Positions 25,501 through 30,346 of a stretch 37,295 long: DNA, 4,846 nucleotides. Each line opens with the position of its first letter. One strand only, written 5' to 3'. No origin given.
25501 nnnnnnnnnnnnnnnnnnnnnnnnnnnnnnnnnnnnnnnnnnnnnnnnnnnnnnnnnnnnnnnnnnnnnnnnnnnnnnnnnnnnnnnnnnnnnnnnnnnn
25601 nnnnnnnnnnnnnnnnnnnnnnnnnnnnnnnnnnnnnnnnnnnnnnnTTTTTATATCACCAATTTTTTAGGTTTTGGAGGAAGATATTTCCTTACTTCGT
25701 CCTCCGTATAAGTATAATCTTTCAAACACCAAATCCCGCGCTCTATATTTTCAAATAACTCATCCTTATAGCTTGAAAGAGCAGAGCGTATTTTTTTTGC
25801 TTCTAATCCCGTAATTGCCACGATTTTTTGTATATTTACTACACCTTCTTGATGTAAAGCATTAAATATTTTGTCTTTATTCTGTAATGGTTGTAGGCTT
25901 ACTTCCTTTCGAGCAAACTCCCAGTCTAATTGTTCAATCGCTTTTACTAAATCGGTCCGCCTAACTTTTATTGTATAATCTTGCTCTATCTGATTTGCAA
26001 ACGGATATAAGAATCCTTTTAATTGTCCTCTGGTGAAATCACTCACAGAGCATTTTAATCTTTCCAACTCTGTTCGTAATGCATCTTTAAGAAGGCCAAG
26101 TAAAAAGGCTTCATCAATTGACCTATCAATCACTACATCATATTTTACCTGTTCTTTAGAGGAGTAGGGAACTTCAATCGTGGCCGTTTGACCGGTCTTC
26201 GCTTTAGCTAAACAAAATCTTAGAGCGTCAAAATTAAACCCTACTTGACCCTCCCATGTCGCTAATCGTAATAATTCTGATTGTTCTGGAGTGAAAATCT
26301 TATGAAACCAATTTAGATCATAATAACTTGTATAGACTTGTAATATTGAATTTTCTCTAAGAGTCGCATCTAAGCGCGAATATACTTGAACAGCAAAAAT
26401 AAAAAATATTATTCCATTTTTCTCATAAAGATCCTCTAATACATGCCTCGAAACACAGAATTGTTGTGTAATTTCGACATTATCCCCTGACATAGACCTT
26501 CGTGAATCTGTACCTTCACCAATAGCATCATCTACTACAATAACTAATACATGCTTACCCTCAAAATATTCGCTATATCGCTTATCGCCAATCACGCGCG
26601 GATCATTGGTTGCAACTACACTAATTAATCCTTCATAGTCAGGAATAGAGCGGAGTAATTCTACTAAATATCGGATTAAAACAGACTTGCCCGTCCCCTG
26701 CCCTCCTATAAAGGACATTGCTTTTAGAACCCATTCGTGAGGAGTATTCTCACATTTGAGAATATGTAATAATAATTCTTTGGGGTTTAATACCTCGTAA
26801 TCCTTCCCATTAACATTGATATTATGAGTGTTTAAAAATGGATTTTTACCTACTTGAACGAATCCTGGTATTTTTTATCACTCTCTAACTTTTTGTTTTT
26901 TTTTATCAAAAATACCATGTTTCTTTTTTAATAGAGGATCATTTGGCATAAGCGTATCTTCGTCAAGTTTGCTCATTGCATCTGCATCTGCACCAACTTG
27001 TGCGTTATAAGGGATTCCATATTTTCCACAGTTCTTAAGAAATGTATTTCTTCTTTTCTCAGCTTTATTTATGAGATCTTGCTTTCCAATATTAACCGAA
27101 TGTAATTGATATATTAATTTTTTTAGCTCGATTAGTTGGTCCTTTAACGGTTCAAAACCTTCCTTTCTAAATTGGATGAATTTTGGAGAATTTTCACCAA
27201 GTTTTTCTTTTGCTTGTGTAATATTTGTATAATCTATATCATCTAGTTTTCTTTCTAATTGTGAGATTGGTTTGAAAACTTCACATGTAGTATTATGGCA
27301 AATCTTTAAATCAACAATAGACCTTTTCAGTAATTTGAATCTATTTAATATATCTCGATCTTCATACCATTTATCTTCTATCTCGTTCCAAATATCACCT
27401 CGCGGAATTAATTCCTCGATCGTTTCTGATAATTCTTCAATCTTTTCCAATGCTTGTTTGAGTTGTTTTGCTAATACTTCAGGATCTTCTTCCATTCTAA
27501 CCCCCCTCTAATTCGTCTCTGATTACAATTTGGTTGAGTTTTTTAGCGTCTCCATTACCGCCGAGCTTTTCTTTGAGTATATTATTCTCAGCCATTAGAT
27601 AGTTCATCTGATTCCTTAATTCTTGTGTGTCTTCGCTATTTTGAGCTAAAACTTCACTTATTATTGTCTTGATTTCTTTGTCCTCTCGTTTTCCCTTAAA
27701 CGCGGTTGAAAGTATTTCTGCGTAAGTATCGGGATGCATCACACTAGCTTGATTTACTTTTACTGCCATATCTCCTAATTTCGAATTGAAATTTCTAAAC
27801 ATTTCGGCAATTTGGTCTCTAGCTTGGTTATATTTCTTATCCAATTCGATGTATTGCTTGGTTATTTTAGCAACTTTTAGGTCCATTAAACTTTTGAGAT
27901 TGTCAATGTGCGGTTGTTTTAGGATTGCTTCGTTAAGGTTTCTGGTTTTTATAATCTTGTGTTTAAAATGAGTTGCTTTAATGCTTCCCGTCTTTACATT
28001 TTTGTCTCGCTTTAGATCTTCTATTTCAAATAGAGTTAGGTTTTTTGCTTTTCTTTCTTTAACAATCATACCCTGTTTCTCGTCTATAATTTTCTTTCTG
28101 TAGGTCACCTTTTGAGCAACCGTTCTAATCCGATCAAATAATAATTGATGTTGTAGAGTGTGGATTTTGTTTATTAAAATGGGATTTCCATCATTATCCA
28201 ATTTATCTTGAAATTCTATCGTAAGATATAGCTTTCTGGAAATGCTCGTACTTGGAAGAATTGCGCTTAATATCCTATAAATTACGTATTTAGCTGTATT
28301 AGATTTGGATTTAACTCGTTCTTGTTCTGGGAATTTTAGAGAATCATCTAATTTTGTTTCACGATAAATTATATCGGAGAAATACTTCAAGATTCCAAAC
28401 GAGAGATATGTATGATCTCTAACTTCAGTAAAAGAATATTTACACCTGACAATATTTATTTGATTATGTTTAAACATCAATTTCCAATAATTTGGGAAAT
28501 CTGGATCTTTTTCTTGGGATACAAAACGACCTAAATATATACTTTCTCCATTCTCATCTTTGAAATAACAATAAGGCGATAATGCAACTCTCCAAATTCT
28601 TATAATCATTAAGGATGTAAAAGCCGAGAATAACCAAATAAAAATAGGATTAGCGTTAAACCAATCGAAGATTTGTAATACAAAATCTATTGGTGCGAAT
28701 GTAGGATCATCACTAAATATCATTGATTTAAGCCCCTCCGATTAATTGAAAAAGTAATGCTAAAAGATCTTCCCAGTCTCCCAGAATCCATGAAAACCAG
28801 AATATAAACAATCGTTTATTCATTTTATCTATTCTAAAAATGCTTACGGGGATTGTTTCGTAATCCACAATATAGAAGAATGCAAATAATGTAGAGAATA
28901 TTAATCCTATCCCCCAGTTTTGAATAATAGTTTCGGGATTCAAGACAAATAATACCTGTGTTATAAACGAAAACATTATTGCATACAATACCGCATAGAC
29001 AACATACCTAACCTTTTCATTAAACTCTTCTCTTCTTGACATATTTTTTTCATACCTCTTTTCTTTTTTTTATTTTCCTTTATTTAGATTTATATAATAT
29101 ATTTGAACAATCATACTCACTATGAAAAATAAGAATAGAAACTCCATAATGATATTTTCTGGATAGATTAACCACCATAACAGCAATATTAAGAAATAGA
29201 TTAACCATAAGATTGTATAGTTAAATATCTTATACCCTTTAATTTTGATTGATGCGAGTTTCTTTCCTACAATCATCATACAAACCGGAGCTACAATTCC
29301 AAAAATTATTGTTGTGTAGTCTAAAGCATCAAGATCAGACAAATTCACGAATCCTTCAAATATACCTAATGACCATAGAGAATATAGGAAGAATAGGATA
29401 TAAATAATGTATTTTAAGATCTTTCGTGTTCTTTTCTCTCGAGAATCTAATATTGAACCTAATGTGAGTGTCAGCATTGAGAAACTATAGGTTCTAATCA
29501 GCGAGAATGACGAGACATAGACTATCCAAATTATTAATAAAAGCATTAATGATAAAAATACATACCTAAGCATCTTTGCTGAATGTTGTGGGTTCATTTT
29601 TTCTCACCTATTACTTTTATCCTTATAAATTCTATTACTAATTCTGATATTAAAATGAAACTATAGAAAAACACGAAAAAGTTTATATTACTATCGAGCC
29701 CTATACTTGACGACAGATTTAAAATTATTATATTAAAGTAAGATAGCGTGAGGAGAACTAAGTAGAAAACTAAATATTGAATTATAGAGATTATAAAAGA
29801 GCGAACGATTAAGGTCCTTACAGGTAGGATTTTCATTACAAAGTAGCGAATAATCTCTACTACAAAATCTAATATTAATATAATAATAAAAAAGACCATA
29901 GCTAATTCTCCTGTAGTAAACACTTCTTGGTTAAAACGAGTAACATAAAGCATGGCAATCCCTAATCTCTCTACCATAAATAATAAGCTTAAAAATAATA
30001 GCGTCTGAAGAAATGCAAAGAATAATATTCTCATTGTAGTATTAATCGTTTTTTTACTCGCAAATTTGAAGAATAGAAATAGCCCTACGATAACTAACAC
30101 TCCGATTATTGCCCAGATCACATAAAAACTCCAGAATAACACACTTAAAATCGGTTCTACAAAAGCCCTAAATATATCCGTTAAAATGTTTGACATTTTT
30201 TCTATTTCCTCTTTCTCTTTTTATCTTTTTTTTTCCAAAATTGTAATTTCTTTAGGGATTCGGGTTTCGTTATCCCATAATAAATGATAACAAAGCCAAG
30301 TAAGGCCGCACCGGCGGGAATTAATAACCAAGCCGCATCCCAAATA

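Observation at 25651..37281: Spike-like giant protein, three polytopic membrane proteins, two coiled-coil proteins and an NTPase: candidate envelope/vesicle or DNA-transfer module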

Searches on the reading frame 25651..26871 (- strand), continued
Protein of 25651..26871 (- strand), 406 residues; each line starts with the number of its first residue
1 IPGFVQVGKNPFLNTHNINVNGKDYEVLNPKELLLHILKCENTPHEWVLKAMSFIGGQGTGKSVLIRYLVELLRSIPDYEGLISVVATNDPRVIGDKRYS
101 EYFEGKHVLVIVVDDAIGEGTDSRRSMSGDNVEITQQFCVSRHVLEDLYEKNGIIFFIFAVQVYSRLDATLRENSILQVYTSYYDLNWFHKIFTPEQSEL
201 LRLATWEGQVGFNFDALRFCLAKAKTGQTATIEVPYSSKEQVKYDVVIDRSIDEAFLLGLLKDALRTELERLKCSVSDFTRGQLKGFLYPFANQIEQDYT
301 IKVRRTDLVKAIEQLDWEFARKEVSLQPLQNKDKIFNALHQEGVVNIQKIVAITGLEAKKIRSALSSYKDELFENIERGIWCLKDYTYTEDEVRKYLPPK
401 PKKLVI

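Call 55: find_encoding_contigs(protein=P0012, flank=10000, max_places=2)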
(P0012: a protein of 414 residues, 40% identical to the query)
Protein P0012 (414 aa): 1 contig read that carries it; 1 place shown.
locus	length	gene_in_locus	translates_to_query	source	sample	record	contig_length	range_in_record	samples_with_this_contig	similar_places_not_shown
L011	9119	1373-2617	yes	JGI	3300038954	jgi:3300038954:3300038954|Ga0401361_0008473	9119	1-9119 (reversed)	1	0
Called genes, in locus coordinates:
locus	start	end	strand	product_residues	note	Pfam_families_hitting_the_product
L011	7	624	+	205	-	-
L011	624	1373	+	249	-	-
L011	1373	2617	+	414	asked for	-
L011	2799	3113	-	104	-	-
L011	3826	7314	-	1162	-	-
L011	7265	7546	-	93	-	-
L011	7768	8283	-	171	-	-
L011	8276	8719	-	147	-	-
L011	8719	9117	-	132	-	?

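Call 56: find_encoding_contigs(protein=P0004, flank=10000, max_places=2)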
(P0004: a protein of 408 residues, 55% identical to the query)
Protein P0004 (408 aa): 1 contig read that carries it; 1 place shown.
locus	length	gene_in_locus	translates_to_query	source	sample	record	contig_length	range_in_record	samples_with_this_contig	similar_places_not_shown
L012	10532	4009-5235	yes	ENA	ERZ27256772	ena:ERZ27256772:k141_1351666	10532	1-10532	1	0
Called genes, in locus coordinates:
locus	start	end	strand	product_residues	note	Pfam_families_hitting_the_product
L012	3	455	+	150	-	?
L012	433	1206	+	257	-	-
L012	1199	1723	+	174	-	-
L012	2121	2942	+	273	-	-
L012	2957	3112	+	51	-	-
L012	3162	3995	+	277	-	PF07460:NUMOD3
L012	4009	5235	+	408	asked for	-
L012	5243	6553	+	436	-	-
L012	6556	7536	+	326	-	-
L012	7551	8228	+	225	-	-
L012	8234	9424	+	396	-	-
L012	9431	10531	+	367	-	?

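Call 59: fold_search(model_id=the predicted structure, library=viral)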
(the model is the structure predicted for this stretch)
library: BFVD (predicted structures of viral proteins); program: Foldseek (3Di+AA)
matches with E <= 10: 1509; with E <= 0.001: 54
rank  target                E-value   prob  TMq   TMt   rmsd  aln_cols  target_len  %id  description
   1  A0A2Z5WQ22            9.0e-10  1.00  0.40  0.51   5.9       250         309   20  (no name in the UniProt tables at hand)
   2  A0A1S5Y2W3            6.1e-08  1.00  0.35  0.46  17.4       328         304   16  Uncharacterized protein [uncultured archaeal virus]
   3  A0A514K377            3.7e-06  1.00  0.35  0.44   9.0       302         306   12  Uncharacterized protein [Nitrosopumilus spindle-shaped virus]
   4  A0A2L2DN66            5.6e-06  1.00  0.31  0.42  15.9       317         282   13  Uncharacterized protein [Acanthamoeba polyphaga mimivirus]
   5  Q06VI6                7.6e-06  1.00  0.30  0.37   8.3       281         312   14  (no name in the UniProt tables at hand)
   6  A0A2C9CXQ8            2.1e-05  1.00  0.25  0.31  18.8       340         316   14  Sliding-clamp-loader large subunit [Yersinia phage fHe-Yen9-04]
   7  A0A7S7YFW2            3.6e-05  1.00  0.28  0.34  14.9       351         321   13  VV A32-like packaging ATPase [Medusavirus stheno T3]
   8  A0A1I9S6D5            4.0e-05  0.99  0.26  0.27  17.8       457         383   13  (no name in the UniProt tables at hand)
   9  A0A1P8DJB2            4.8e-05  1.00  0.31  0.29  13.0       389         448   14  (no name in the UniProt tables at hand)
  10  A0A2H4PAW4            5.7e-05  1.00  0.30  0.20  15.5       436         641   10  (no name in the UniProt tables at hand)
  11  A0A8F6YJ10            7.3e-05  1.00  0.33  0.51   6.3       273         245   15  ATPase [Rhinella marina erythrocytic-like virus]
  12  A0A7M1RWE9            7.3e-05  0.98  0.22  0.21  21.3       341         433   11  AAA+ ATPase domain-containing protein [uncultured phage cr10_1]
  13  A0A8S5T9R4            7.7e-05  0.99  0.21  0.30  20.6       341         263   11  DNA polymerase III [Siphoviridae sp. ctwDi18]
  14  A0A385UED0            8.2e-05  0.99  0.24  0.18  19.7       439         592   11  DNA primase [Microbacterium phage OneinaGillian]
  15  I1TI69                9.8e-05  0.90  0.20  0.16  20.5       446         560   11  (no name in the UniProt tables at hand)
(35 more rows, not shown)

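Call 68: find_encoding_contigs(protein=P0027, flank=10000, max_places=2)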
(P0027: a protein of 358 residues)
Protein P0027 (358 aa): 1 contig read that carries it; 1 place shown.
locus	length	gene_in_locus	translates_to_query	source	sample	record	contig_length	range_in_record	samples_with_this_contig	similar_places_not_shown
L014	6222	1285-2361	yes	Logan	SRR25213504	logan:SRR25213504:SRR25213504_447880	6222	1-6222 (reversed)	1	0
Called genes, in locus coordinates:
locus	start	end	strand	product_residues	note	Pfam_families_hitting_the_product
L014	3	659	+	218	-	?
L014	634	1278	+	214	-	-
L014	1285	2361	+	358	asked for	-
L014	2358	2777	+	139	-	-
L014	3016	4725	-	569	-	-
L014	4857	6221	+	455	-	?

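Call 74: search_protein_families(library=ncbifam, proteins=[window:25651-26871:-], max_evalue=0.1)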
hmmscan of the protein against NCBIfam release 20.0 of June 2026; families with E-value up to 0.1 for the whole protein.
window:25651-26871:- (406 aa): 2 families
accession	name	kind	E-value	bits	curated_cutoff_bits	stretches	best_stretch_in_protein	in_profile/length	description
NF045780.1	TrlF_fam_ATP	equivalog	0.023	13.4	350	1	54-83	314-343/944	TrlF family AAA-like ATPase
NF047565.1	PSM_export_PmtA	equivalog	0.041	13.1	350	0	53-76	31-54/282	phenol-soluble modulin export ABC transporter ATP-binding protein PmtA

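Call 116: find_related_loci(query=A1, collection=metagenome_contigs, flank=10000)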
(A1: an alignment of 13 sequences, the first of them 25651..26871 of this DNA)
Query A1 (406 aa) in metagenome_contigs; peptide patterns used: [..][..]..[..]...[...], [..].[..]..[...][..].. (x = any residue, [..] = any of these).
190 stretches matched a pattern; 7 encode a relative of the query (tblastn E <= 1e-3); 7 distinct loci.
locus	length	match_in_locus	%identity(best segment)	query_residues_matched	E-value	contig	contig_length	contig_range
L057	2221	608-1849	44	1-406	3e-122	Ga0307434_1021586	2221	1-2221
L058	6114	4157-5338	44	1-386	1e-110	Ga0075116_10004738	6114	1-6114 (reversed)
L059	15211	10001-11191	43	1-393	1e-109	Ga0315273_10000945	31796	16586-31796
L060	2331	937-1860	51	1-314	4e-112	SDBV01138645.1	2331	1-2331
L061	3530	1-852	52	34-317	2e-98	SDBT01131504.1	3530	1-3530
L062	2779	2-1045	45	68-406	3e-97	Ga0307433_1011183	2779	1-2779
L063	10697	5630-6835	38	1-383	1e-86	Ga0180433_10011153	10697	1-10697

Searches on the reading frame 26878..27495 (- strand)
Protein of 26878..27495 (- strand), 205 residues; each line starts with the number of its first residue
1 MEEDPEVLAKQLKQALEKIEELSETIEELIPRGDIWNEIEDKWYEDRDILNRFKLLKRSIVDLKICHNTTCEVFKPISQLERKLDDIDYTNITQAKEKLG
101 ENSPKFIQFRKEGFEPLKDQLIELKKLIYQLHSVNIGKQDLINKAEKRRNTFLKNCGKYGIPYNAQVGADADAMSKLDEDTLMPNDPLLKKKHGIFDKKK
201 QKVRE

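Call 5: search_protein_families(library=pfam, proteins=[window:26878-27495:-], max_evalue=0.1)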
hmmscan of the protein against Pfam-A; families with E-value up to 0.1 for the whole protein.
window:26878-27495:- (205 aa): 0 families

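Call 7: search_protein_families(library=phrogs, proteins=[window:26878-27495:-], max_evalue=0.1)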
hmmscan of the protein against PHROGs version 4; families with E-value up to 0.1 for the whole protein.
window:26878-27495:- (205 aa): 1 family
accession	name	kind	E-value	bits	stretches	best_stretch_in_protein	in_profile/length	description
phrog_36397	-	unknown function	0.085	13.6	0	50-127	80-152/196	-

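Call 74: search_protein_families(library=ncbifam, proteins=[window:26878-27495:-], max_evalue=0.1)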
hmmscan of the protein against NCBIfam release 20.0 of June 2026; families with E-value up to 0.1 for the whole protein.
window:26878-27495:- (205 aa): 0 families

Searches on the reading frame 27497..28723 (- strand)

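Call 5: search_protein_families(library=pfam, proteins=[window:27497-28723:-], max_evalue=0.1)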
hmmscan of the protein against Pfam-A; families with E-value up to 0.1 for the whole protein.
window:27497-28723:- (408 aa): 2 families
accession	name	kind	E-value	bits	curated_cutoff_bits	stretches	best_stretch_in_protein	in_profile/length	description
PF21109.2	Stonustoxin_helical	-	0.017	15.7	27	1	299-358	14-74/96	Stonustoxin helical domain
PF24782.2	WD40_MABP1-WDR62_2nd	-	0.038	13.4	290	1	182-246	202-266/341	MABP1/WDR62 second WD40 domain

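Call 7: search_protein_families(library=phrogs, proteins=[window:27497-28723:-], max_evalue=0.1)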
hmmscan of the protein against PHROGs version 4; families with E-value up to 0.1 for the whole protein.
window:27497-28723:- (408 aa): 2 families
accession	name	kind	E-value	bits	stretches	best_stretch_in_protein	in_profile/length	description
phrog_1468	-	transcription regulation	0.056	14.1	0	337-367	36-66/67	transcriptional repressor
phrog_399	-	head and packaging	0.057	14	1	292-364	28-99/220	structural protein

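Call 74: search_protein_families(library=ncbifam, proteins=[window:27497-28723:-], max_evalue=0.1)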
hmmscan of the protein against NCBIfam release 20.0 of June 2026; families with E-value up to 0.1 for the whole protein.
window:27497-28723:- (408 aa): 1 family
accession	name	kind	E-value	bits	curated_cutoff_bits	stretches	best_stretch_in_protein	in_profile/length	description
NF001246.0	PRK00218.1-2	equivalog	0.06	13.1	181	1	337-396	22-81/207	high frequency lysogenization protein HflD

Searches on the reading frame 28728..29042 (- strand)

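Call 5: search_protein_families(library=pfam, proteins=[window:28728-29042:-], max_evalue=0.1)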
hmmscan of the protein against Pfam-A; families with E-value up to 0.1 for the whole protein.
window:28728-29042:- (104 aa): 1 family
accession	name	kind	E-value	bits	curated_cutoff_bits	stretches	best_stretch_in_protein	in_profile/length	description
PF04549.19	CD47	-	0.026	15.1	25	1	7-56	27-76/147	CD47 transmembrane region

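Call 7: search_protein_families(library=phrogs, proteins=[window:28728-29042:-], max_evalue=0.1)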
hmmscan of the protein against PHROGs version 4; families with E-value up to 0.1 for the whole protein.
window:28728-29042:- (104 aa): 0 families

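Call 74: search_protein_families(library=ncbifam, proteins=[window:28728-29042:-], max_evalue=0.1)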
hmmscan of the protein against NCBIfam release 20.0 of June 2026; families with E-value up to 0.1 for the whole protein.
window:28728-29042:- (104 aa): 0 families

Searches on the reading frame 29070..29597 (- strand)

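Call 5: search_protein_families(library=pfam, proteins=[window:29070-29597:-], max_evalue=0.1)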
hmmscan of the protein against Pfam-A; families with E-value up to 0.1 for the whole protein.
window:29070-29597:- (175 aa): 1 family
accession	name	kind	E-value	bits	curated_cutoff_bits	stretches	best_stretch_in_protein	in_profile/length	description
PF09685.15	DUF4870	-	0.0028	18.1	25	1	87-170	11-93/107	Domain of unknown function (DUF4870)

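Call 7: search_protein_families(library=phrogs, proteins=[window:29070-29597:-], max_evalue=0.1)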
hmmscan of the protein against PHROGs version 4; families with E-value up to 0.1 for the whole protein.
window:29070-29597:- (175 aa): 0 families

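Call 74: search_protein_families(library=ncbifam, proteins=[window:29070-29597:-], max_evalue=0.1)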
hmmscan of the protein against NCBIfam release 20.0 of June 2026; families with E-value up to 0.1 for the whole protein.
window:29070-29597:- (175 aa): 0 families

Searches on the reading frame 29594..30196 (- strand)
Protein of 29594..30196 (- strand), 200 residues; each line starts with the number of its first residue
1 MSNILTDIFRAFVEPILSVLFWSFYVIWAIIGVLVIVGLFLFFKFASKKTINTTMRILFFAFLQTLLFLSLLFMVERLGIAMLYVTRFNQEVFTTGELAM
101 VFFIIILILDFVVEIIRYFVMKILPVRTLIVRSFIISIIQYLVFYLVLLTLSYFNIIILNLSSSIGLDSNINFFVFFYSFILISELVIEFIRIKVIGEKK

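Call 5: search_protein_families(library=pfam, proteins=[window:29594-30196:-], max_evalue=0.1)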
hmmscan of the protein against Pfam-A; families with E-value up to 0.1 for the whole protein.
window:29594-30196:- (200 aa): 0 families

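Call 7: search_protein_families(library=phrogs, proteins=[window:29594-30196:-], max_evalue=0.1)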
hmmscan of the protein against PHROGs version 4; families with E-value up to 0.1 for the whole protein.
window:29594-30196:- (200 aa): 0 families

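Call 74: search_protein_families(library=ncbifam, proteins=[window:29594-30196:-], max_evalue=0.1)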
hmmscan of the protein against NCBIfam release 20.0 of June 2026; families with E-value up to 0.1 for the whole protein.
window:29594-30196:- (200 aa): 0 families
